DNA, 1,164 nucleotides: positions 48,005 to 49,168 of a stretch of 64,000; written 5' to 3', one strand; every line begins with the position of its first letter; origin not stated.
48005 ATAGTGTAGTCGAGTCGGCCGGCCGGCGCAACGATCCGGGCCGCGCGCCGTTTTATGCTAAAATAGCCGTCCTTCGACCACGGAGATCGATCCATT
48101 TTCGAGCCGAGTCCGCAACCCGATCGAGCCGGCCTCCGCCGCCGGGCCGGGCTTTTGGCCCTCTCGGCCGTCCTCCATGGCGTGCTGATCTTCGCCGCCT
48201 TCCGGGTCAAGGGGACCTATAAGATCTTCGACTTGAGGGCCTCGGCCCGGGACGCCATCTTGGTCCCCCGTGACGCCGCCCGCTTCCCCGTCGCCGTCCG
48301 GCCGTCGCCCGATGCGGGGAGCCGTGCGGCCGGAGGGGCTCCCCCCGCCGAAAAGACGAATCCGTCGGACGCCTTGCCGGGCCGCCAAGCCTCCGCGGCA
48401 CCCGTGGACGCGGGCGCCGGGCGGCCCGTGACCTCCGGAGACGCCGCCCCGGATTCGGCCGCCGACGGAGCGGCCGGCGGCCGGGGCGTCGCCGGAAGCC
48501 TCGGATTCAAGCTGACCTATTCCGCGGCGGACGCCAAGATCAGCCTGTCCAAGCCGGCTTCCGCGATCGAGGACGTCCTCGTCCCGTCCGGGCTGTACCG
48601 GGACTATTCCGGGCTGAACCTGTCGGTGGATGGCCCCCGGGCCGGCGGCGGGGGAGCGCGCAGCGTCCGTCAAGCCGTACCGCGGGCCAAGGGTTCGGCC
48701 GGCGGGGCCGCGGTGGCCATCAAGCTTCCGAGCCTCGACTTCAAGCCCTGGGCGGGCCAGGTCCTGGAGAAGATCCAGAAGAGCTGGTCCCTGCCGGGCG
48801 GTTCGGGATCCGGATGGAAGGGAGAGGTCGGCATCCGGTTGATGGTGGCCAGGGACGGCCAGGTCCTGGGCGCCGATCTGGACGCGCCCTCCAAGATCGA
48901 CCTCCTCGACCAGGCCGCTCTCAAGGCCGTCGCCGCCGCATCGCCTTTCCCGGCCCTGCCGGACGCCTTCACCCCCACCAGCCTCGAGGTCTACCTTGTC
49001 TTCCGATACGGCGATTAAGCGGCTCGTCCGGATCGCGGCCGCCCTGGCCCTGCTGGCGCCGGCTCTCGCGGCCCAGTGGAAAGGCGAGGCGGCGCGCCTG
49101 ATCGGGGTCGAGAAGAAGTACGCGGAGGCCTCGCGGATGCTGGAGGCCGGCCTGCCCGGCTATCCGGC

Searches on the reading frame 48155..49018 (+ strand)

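Call 64: search_protein_families(library=pfam, proteins=[window:48155-49018:+], max_evalue=0.00001)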
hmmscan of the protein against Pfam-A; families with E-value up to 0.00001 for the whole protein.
window:48155-49018:+ (287 aa): 2 families
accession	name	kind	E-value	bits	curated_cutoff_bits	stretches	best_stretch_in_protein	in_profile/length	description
PF13103.11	TonB_2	-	2.3e-11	44.1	22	1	197-283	2-85/85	TonB C terminal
PF03544.19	TonB_C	-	5.8e-07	30.3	24.6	1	220-285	13-77/79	Gram-negative bacterial TonB protein C-terminal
